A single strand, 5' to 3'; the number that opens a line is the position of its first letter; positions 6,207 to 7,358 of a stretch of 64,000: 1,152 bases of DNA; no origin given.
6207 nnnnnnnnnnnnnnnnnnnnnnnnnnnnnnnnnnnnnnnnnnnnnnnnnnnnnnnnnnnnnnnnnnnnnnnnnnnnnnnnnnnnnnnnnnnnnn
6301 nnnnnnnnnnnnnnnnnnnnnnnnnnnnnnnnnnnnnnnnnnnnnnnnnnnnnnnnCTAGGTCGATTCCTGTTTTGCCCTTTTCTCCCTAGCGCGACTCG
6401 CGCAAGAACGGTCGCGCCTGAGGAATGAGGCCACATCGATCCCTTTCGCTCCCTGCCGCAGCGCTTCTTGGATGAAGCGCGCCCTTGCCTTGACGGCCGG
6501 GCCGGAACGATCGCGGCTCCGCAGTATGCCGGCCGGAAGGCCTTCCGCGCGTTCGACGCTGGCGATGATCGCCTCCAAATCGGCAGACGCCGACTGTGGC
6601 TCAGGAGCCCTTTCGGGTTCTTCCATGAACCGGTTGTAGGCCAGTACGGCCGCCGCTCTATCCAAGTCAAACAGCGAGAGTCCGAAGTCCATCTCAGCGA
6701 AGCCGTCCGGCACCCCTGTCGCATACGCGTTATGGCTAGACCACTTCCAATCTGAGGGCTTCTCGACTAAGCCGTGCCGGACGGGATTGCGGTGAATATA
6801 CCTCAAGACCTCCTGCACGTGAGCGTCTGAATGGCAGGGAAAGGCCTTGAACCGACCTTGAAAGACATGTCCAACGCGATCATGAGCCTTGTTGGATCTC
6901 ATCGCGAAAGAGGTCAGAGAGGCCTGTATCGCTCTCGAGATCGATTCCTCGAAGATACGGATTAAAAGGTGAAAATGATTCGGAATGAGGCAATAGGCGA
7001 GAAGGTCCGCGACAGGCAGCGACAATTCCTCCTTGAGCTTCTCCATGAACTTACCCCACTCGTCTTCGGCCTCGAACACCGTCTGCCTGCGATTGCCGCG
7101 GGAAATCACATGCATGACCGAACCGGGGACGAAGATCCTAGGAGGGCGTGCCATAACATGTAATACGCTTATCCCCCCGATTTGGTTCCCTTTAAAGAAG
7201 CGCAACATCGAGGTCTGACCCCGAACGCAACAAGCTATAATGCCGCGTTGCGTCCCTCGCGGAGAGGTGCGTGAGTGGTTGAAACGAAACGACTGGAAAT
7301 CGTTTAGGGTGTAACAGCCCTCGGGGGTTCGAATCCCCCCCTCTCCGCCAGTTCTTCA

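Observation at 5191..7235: Inverted REP-like repeats bracket a 2-kb unit carrying two response-regulator genes and a RAYT-type Y1 transposase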

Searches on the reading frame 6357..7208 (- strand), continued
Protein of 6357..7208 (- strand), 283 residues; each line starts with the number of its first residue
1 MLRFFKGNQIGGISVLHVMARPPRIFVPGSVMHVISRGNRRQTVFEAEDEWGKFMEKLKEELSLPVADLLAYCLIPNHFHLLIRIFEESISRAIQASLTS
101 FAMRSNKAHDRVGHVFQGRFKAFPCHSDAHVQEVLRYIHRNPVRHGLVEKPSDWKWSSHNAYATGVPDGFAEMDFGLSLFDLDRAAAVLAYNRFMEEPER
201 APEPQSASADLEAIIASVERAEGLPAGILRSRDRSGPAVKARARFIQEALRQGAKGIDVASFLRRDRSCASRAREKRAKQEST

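Call 74: predict_structure(alignment_id=A1)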
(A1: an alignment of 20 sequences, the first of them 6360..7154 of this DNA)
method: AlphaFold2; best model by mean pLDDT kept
length: 265 residues; sequences in the alignment: 20
mean_pLDDT: 89.6   pTM: 0.70
mean pLDDT of the five models: 89.6, 89.5, 89.4, 87.4, 87.0
residues with pLDDT >= 90: 184; 70-90: 64; 50-70: 11; < 50: 6
segments of 3 or more residues with pLDDT < 50: 185-188
pLDDT, mean of each block of 10 residues (from residue 1): 62 94 92 96 89 98 91 90 93 88 90 96 97 98 98 96 97 96 55 90 96 92 93 85 87 77 77
secondary structure, 60 per line:
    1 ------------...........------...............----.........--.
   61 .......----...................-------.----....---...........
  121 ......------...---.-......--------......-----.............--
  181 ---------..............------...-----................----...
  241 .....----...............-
elements in order: E13-20 H30-44 E49-57 E60-67 H72-90 E103-106 H110-126 H141-146 H155-160 H166-178 H190-203 H218-233 H238-245 H250-264

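Call 77: fold_search(model_id=the predicted structure, library=pdb)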
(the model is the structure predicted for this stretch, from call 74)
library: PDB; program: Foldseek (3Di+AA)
matches with E <= 10: 983; with E <= 0.001: 8
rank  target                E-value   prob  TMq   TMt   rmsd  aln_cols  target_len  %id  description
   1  4er8_A                7.9e-08  1.00  0.46  0.70   5.1       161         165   22  Structure of the REP associates tyrosine transposase bound to a REP hairpin (released 2012-08-15)
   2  2xqc_D                3.9e-04  1.00  0.33  0.62   8.5       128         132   16  DEINOCOCCUS RADIODURANS ISDRA2 TRANSPOSASE COMPLEXED WITH LEFT END RECOGNITION AND CLEAVAGE SITE AND ZN (released 2010-10-13)
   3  2xm3_A                5.4e-04  1.00  0.34  0.65   6.6       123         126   17  Deinococcus radiodurans ISDra2 Transposase Left end DNA complex (released 2010-10-13)
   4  2xma_B                6.1e-04  1.00  0.33  0.61   6.5       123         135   16  DEINOCOCCUS RADIODURANS ISDRA2 TRANSPOSASE RIGHT END DNA COMPLEX (released 2010-10-13)
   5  2a6m_B                7.1e-04  1.00  0.34  0.57   8.2       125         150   10  Crystal Structure of the ISHp608 Transposase (released 2005-10-25)
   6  2xo6_A                7.9e-04  1.00  0.33  0.61   6.5       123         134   16  DEINOCOCCUS RADIODURANS ISDRA2 TRANSPOSASE Y132F MUTANT COMPLEXED WITH LEFT END RECOGNITION AND CLEAVAGE SITE (released 2010-10-13)
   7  2xma_A                8.3e-04  1.00  0.33  0.60   6.5       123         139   16  DEINOCOCCUS RADIODURANS ISDRA2 TRANSPOSASE RIGHT END DNA COMPLEX (released 2010-10-13)
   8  2xm3_C                9.8e-04  1.00  0.33  0.64   6.5       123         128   16  Deinococcus radiodurans ISDra2 Transposase Left end DNA complex (released 2010-10-13)
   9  2xma_E                1.1e-03  1.00  0.33  0.59   6.5       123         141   16  DEINOCOCCUS RADIODURANS ISDRA2 TRANSPOSASE RIGHT END DNA COMPLEX (released 2010-10-13)
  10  2xm3_B                1.2e-03  1.00  0.33  0.63   6.5       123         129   16  Deinococcus radiodurans ISDra2 Transposase Left end DNA complex (released 2010-10-13)
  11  2vjv_A                1.2e-03  1.00  0.31  0.60   5.5       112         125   11  Crystal structure of the IS608 transposase in complex with left end 26-mer DNA hairpin and a 6-mer DNA representing th (released 2008-02-19)
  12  2a6o_A                1.5e-03  1.00  0.34  0.56   8.0       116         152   12  Crystal Structure of the ISHp608 Transposase in Complex with Stem-loop DNA (released 2005-10-25)
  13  2xo6_D                1.7e-03  1.00  0.33  0.63   6.5       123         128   15  DEINOCOCCUS RADIODURANS ISDRA2 TRANSPOSASE Y132F MUTANT COMPLEXED WITH LEFT END RECOGNITION AND CLEAVAGE SITE (released 2010-10-13)
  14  2vju_A                2.1e-03  1.00  0.34  0.64   8.4       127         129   11  Crystal structure of the IS608 transposase in complex with the complete Right end 35-mer DNA and manganese (released 2008-02-19)
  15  2xm3_D                2.4e-03  1.00  0.33  0.63   6.6       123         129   15  Deinococcus radiodurans ISDra2 Transposase Left end DNA complex (released 2010-10-13)
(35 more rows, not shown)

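Call 81: list_cluster_members(proteins=[P0001, P0121])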
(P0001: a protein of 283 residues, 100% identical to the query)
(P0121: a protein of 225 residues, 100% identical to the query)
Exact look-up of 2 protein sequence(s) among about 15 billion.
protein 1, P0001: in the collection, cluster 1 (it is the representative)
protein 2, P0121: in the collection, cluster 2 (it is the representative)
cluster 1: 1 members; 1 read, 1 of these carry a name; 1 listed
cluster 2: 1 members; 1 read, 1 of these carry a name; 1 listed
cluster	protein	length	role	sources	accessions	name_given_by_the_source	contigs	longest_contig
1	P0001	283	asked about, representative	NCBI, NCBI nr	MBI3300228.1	MAG: transposase [Elusimicrobia bacterium] | transposase [Elusimicrobiota bacterium]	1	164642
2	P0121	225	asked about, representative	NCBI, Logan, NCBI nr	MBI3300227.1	MAG: response regulator transcription factor [Elusimicrobia bacterium] | response regulator transcription factor [Elusimicrobiota bacterium]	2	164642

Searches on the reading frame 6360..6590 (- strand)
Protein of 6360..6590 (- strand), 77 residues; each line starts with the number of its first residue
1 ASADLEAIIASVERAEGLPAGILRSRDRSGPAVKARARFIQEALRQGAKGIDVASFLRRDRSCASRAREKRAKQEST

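Call 66: search_protein_families(library=pfam, proteins=[window:6360-6590:-], max_evalue=10)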
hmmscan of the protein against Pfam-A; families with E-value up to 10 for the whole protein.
seq(77 aa): 1 family
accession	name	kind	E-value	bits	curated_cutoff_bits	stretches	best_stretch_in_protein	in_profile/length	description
PF17066.10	RITA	-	0.054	13.5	29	1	10-45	2-38/268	RBPJ-interacting and tubulin associated protein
